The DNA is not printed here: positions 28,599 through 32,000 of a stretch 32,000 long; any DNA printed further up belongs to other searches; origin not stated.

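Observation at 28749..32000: Giant ORF missing from the ORF track: DUF4011 SF1 helicase, an Hhe-like single-gene defence candidate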

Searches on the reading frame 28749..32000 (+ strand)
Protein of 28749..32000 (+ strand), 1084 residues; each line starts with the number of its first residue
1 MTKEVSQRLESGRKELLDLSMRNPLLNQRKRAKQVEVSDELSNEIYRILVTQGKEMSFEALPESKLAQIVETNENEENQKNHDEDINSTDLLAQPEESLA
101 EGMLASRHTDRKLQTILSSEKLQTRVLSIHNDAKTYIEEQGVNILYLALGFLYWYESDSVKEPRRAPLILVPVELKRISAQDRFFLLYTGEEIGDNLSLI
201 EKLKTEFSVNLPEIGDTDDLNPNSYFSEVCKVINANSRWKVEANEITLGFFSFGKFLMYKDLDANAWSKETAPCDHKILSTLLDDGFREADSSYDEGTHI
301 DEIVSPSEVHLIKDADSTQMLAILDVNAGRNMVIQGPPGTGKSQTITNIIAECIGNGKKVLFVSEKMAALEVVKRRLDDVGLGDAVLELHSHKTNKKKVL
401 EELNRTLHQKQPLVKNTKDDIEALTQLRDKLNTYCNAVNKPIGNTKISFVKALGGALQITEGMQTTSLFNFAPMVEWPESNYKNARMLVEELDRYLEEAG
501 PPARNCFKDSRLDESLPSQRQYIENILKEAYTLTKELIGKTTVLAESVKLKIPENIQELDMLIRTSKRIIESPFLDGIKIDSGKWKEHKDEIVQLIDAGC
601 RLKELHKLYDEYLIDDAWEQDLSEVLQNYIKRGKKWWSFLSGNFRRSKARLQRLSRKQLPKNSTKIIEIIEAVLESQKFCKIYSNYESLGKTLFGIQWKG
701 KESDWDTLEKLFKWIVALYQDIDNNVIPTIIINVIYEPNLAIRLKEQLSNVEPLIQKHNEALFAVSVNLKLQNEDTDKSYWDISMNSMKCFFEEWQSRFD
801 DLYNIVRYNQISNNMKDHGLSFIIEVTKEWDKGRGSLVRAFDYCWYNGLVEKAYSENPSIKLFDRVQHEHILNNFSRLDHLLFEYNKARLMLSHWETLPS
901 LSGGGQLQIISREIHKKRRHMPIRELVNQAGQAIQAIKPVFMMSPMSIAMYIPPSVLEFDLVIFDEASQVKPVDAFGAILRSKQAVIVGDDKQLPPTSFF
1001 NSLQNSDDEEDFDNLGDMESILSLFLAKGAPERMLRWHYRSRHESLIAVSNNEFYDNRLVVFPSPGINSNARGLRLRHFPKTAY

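Call 4: search_protein_families(library=pfam, proteins=[window:28749-32000:+], max_evalue=0.01)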
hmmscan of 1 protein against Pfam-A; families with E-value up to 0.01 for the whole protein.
window:28749-32000:+ (1084 aa): 12 families
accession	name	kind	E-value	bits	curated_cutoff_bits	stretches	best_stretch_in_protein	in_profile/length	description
PF13195.11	DUF4011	-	8.6e-44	149.7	22.2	1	15-203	1-158/158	Protein of unknown function (DUF4011)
PF13086.12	AAA_11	-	3.3e-14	53.7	27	2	958-998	213-254/257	AAA domain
PF13245.12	AAA_19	-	5.7e-09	36.7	25.1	1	323-377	5-61/134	AAA domain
PF13604.12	AAA_30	-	5.6e-06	26.7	27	1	330-377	19-66/191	AAA domain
PF00270.35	DEAD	-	5.9e-05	23.3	26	1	318-425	3-109/167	DEAD/DEAH box helicase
PF04851.21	ResIII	-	0.00011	22.5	22.5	1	327-385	21-81/164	Type III restriction enzyme, res subunit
PF09848.15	SLFN-g3_helicase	-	0.00011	22.1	24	1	332-390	4-56/354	Schlafen group 3, DNA/RNA helicase domain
PF20720.3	nSTAND3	-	0.00015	22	27.2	1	330-421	18-114/155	Novel STAND NTPase 3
PF01443.25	Viral_helicase1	-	0.00068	19.9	21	0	957-998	58-101/228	Viral superfamily 1 RNA helicase core domain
PF01695.23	IstB_IS21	-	0.0029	17.6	24.1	1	326-366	89-129/238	IstB-like ATP binding protein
PF03308.22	MeaB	-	0.0074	15.8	23.1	0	314-361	16-65/273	Methylmalonyl Co-A mutase-associated GTPase MeaB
PF13191.12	AAA_16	-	0.0084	17.1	32.6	0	318-370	10-63/167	AAA ATPase domain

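Call 5: search_protein_families(library=padloc, proteins=[window:28749-32000:+], max_evalue=0.01)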
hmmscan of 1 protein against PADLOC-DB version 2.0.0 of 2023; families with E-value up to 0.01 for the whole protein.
window:28749-32000:+ (1084 aa): 8 families
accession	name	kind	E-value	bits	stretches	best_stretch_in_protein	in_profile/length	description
PDLC05009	PDC-S37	-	0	1302.1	1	1-1084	1-1064/1550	-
PDLC02194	Hhe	-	3.4e-148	493.4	3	106-457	206-570/1911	-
PDLC03920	MkoA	-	1.5e-17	61.3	2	958-1003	791-836/1112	-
PDLC03924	MkoC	-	1.9e-12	44.1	2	958-997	670-709/1136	-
PDLC03921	MkoA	-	1.1e-10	37.9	2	958-998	1296-1336/1607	-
PDLC04140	mad8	-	7.8e-10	36.7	1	323-532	21-183/314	mads_8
PDLC02196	IetA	-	0.0041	14.6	1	298-352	91-144/374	-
PDLC04173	GajB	-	0.0044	14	0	325-382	5-61/471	-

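Call 6: search_protein_families(library=ncbifam, proteins=[window:28749-32000:+], max_evalue=0.01)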
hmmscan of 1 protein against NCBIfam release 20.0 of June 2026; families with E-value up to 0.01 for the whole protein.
window:28749-32000:+ (1084 aa): 11 families
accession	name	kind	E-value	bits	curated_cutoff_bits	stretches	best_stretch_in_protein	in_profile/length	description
NF058533.1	antiphage_ProA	equivalog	2e-287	957.3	1500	1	3-1084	354-1425/1903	anti-phage protein ProA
NF042953.1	Hhe_antiphage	equivalog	7.1e-207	690.1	2000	2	9-460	2-474/1797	DUF4011 domain-containing anti-phage protein Hhe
TIGR00376.1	TIGR00376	hypoth_equivalog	3.4e-20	72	348.9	2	908-1061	316-455/639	IGHMBP2 family helicase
NF040671.1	PLuB_AAA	exception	7e-16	56.8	999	2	957-1061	961-1075/1256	PLuB system helicase-like protein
TIGR01448.2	helicase_RecD2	equivalog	3.2e-07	28.9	500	1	295-361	297-363/713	SF1B family DNA helicase RecD2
NF004069.0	PRK05580.2-1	equivalog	0.00042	18.9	767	1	317-404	114-202/612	primosomal protein N'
NF038214.1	IS21_help_AAA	equivalog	0.00079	19.2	200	1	326-366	87-127/232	IS21-like element helper ATPase IstB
NF006038.0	PRK08181.1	subfamily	0.001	18.4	317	1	326-377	104-157/271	transposase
TIGR03600.1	phage_DnaB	exception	0.0011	18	498.65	1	330-378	195-244/421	phage replicative helicase, DnaB family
NF042959.1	IteA_antiphage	equivalog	0.0059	15.8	510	0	310-351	106-147/367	anti-phage ATPase IteA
TIGR01447.1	recD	equivalog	0.0062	15.1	310.15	0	321-353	155-187/597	exodeoxyribonuclease V subunit alpha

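Call 11: find_related_loci(query=window:28749-32000:+, collection=genome_contigs, flank=10000)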
Query window:28749-32000:+ (1084 aa) in genome_contigs; peptide patterns used: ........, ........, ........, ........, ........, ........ (x = any residue, [..] = any of these).
42 stretches matched a pattern, but none encodes a relative of the query by tblastn (E <= 1e-3).
